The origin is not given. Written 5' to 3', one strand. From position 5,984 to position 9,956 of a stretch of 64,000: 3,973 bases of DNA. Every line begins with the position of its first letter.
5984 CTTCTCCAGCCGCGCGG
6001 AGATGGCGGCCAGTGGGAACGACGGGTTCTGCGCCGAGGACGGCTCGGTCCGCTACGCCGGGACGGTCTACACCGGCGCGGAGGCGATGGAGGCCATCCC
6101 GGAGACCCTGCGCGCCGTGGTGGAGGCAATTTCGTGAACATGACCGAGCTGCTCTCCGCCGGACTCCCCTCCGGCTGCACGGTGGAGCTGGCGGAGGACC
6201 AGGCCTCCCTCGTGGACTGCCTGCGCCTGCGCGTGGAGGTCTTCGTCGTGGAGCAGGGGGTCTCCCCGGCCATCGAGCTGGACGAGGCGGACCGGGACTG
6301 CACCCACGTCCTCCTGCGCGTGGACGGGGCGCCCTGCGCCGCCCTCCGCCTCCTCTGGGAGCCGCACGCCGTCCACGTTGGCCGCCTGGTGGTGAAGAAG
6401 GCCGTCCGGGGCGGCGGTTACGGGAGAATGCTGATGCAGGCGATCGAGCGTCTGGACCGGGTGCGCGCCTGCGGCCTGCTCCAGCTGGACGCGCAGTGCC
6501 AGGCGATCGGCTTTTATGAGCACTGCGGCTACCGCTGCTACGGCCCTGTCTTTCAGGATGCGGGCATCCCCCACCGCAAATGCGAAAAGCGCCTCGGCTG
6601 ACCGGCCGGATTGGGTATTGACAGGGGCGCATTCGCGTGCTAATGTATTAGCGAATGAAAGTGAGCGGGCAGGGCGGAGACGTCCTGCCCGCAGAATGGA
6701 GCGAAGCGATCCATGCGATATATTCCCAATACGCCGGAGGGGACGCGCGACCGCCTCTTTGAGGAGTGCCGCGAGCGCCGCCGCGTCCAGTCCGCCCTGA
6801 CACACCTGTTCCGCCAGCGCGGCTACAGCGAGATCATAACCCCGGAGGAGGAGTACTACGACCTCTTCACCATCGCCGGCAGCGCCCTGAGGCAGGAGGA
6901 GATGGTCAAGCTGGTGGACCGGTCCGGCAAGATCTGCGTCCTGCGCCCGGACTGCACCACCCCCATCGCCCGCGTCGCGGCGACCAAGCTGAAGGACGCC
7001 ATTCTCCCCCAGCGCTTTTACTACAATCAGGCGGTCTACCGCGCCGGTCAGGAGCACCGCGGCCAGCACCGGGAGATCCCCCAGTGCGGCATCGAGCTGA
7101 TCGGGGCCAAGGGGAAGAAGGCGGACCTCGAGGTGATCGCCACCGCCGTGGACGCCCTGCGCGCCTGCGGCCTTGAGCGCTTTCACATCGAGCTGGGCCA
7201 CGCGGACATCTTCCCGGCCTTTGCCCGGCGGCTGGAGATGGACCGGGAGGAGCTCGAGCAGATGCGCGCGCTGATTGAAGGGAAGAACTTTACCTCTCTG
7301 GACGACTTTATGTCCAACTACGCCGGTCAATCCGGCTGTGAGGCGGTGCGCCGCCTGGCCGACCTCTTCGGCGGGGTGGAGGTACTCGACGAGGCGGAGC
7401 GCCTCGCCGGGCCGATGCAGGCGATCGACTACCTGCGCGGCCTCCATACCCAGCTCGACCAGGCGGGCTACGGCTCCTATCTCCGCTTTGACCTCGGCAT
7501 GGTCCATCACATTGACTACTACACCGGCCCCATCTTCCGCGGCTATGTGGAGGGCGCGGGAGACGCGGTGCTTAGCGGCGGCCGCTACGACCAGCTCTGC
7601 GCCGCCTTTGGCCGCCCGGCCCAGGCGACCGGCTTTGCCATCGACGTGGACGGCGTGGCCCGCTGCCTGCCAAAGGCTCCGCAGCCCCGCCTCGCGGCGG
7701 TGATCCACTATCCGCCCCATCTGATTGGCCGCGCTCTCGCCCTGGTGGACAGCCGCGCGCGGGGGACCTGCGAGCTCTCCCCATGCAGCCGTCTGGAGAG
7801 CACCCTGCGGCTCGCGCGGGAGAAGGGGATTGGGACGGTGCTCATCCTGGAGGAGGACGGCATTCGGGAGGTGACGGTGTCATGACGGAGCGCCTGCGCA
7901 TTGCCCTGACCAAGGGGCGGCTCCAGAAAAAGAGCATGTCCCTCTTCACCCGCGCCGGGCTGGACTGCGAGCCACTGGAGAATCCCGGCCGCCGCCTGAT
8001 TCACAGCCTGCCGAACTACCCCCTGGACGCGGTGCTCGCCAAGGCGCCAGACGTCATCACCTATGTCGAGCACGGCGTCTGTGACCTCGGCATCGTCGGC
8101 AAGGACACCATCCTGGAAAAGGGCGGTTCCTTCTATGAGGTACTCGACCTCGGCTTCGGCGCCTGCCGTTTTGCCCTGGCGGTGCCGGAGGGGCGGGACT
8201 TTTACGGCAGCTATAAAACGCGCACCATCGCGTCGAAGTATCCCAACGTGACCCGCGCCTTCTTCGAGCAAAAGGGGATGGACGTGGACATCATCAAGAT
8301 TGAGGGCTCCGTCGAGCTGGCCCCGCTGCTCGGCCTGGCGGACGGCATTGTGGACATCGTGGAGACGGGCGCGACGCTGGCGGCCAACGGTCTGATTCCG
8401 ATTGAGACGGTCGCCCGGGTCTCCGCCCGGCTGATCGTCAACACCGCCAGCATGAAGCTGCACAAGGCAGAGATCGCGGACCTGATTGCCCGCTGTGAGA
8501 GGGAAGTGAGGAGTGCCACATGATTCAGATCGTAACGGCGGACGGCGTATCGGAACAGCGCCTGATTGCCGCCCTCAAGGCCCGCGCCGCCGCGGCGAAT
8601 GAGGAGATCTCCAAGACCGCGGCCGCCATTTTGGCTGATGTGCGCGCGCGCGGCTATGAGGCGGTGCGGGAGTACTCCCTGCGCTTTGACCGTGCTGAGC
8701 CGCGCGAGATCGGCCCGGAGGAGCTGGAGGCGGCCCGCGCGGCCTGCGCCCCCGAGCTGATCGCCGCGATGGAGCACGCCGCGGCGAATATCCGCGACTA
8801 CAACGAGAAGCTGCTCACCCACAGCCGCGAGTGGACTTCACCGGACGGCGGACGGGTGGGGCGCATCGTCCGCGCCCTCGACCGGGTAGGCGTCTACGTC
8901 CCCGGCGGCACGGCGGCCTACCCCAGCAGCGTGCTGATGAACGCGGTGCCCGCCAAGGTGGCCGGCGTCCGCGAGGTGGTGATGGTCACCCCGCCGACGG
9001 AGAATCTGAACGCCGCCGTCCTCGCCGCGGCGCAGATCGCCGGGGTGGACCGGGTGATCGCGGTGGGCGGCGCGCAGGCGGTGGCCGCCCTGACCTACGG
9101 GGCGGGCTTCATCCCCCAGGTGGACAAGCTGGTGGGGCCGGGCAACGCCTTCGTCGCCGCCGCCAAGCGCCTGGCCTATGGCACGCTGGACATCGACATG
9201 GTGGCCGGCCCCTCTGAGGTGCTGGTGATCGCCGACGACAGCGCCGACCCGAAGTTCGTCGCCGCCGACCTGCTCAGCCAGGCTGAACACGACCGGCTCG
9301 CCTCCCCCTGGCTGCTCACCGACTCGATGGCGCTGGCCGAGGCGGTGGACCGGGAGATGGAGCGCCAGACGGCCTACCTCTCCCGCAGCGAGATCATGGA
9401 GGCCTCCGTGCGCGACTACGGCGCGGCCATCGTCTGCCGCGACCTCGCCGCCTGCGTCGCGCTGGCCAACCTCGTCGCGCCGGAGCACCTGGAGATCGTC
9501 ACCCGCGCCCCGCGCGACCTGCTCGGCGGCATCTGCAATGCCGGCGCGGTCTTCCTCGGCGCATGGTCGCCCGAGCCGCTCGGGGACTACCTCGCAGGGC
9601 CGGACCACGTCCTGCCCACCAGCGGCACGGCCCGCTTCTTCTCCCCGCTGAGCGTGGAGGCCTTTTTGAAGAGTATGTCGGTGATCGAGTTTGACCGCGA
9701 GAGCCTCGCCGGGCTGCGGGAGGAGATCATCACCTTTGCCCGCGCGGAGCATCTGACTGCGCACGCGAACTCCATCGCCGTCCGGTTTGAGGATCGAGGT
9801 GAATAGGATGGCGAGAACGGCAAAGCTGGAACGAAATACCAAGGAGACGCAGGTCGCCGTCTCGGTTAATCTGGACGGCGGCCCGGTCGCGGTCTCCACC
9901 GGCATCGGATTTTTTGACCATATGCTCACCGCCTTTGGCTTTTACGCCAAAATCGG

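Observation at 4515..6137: Mini-YgfK: FMN barrel fused directly to ferredoxin, lacking the central FAD/NAD(P)H module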

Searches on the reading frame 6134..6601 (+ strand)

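Call 3: search_protein_families(library=pfam, proteins=[window:6134-6601:+], max_evalue=0.01)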
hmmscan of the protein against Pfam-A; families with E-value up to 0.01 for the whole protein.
window:6134-6601:+ (155 aa): 4 families
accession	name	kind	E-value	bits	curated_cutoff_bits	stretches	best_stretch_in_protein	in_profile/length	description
PF13673.13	Acetyltransf_10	-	4.5e-12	46.5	23.6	1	52-153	27-127/128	Acetyltransferase (GNAT) domain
PF13508.13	Acetyltransf_7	-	1.2e-11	45.2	27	1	57-134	4-83/84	Acetyltransferase (GNAT) domain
PF00583.31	Acetyltransf_1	-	1.3e-11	45.3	20.7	1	39-133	14-116/116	Acetyltransferase (GNAT) family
PF13444.12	Acetyltransf_5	-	0.00027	22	22.4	1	32-86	1-62/102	Acetyltransferase (GNAT) domain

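Call 4: search_protein_families(library=ncbifam, proteins=[window:6134-6601:+], max_evalue=0.01)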
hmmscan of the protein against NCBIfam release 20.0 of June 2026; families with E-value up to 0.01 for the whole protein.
window:6134-6601:+ (155 aa): 6 families
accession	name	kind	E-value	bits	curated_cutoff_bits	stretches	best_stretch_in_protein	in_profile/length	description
NF007644.0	PRK10314.1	equivalog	1.6e-11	44.3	171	1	25-149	16-145/153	GNAT family N-acetyltransferase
TIGR01575.1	rimI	equivalog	0.00019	21.6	86.4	1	30-134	6-113/132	ribosomal protein S18-alanine N-acetyltransferase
NF005840.0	PRK07757.1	equivalog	0.0013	18.6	154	1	67-134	55-119/153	N-acetyltransferase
NF007807.0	PRK10514.1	equivalog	0.0026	17.7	134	1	80-137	71-126/147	acetyltransferase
NF002959.0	PRK03624.1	equivalog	0.0029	17.3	124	1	76-134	69-130/147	GNAT family acetyltransferase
TIGR04045.1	MSMEG_0567_GNAT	equivalog_domain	0.0038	16.8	68.45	1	16-59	3-46/153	MSMEG_0567/Sll0786 family nitrogen starvation N-acetyltransferase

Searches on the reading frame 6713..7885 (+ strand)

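Call 3: search_protein_families(library=pfam, proteins=[window:6713-7885:+], max_evalue=0.01)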
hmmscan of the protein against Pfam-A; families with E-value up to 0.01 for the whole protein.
window:6713-7885:+ (390 aa): 2 families
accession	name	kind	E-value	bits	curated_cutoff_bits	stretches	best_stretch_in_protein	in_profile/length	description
PF13393.11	tRNA-synt_His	-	3.8e-74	250.1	25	1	10-314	1-307/308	Histidyl-tRNA synthetase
PF00587.30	tRNA-synt_2b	-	2.3e-05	25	29.3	1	69-165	5-107/179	tRNA synthetase class II core domain (G, H, P, S and T)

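Call 4: search_protein_families(library=ncbifam, proteins=[window:6713-7885:+], max_evalue=0.01)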
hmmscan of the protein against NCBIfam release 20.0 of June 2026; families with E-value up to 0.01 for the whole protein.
window:6713-7885:+ (390 aa): 21 families
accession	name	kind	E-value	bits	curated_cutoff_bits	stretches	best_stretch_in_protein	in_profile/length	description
NF008936.0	PRK12292.1-3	equivalog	4e-102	342.1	492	1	6-386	6-398/406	ATP phosphoribosyltransferase regulatory subunit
TIGR00443.1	hisZ_biosyn_reg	equivalog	6e-88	295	271.65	1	12-319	1-312/314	ATP phosphoribosyltransferase regulatory subunit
NF008941.0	PRK12292.2-4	equivalog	1e-78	265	447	1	7-348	9-354/393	ATP phosphoribosyltransferase regulatory subunit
NF008938.0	PRK12292.1-6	equivalog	4.9e-76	256.3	833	1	7-380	8-391/420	ATP phosphoribosyltransferase regulatory subunit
NF008942.0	PRK12292.2-5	equivalog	4.5e-64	216.7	643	1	7-324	11-333/434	ATP phosphoribosyltransferase regulatory subunit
TIGR00442.1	hisS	equivalog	3.5e-54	184.4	286.75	1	7-388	2-390/406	histidine--tRNA ligase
NF008935.0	PRK12292.1-1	equivalog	4.5e-52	177.3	350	1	8-325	7-323/382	ATP phosphoribosyltransferase regulatory subunit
NF008945.0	PRK12292.3-3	equivalog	8.8e-51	173.1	409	1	7-379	2-358/368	ATP phosphoribosyltransferase regulatory subunit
NF008940.0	PRK12292.2-3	equivalog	6.7e-50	170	450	1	7-331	5-333/404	ATP phosphoribosyltransferase regulatory subunit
NF009086.0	PRK12421.1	equivalog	2.1e-48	165.2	318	1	8-335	10-342/389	ATP phosphoribosyltransferase regulatory subunit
NF008943.0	PRK12292.3-1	equivalog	3.7e-40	138.2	690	1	7-321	26-332/403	ATP phosphoribosyltransferase regulatory subunit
NF008937.0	PRK12292.1-4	equivalog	7.8e-37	127.1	693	1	21-314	23-320/395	ATP phosphoribosyltransferase regulatory subunit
NF008939.0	PRK12292.2-1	equivalog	2.4e-28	99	335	1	10-317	8-320/391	ATP phosphoribosyltransferase regulatory subunit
NF008953.0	PRK12295.1-6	equivalog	2.1e-26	92.8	384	2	19-177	9-164/384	ATP phosphoribosyltransferase regulatory subunit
NF008944.0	PRK12292.3-2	equivalog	1.3e-25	90.3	374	1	17-318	25-336/341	ATP phosphoribosyltransferase regulatory subunit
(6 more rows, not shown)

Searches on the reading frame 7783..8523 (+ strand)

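Call 3: search_protein_families(library=pfam, proteins=[window:7783-8523:+], max_evalue=0.01)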
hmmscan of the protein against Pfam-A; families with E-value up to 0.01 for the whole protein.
window:7783-8523:+ (246 aa): 1 family
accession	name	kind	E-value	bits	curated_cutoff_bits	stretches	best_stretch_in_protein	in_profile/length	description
PF01634.23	HisG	-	9.2e-56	188.6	25.5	1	87-238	1-156/158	ATP phosphoribosyltransferase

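Call 4: search_protein_families(library=ncbifam, proteins=[window:7783-8523:+], max_evalue=0.01)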
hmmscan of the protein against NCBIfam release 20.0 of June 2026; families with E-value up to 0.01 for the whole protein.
window:7783-8523:+ (246 aa): 1 family
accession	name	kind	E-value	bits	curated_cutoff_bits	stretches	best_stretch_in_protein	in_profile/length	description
TIGR00070.1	hisG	equivalog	5.1e-60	202.5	75.75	1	38-219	1-183/183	ATP phosphoribosyltransferase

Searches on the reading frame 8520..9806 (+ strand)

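Call 3: search_protein_families(library=pfam, proteins=[window:8520-9806:+], max_evalue=0.01)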
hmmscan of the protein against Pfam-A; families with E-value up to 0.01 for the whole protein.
window:8520-9806:+ (428 aa): 1 family
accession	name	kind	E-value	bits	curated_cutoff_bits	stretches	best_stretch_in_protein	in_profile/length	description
PF00815.25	Histidinol_dh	-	1.2e-158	528.9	27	1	22-423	3-411/411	Histidinol dehydrogenase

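Call 4: search_protein_families(library=ncbifam, proteins=[window:8520-9806:+], max_evalue=0.01)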
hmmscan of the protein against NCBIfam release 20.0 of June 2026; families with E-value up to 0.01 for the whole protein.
window:8520-9806:+ (428 aa): 2 families
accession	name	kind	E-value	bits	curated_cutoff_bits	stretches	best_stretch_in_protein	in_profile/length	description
TIGR00069.1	hisD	equivalog_domain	2.2e-151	504.5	243.8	1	35-422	2-393/393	histidinol dehydrogenase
NF010343.0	PRK13770.1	equivalog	2.8e-107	359.1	647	1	22-422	13-414/416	histidinol dehydrogenase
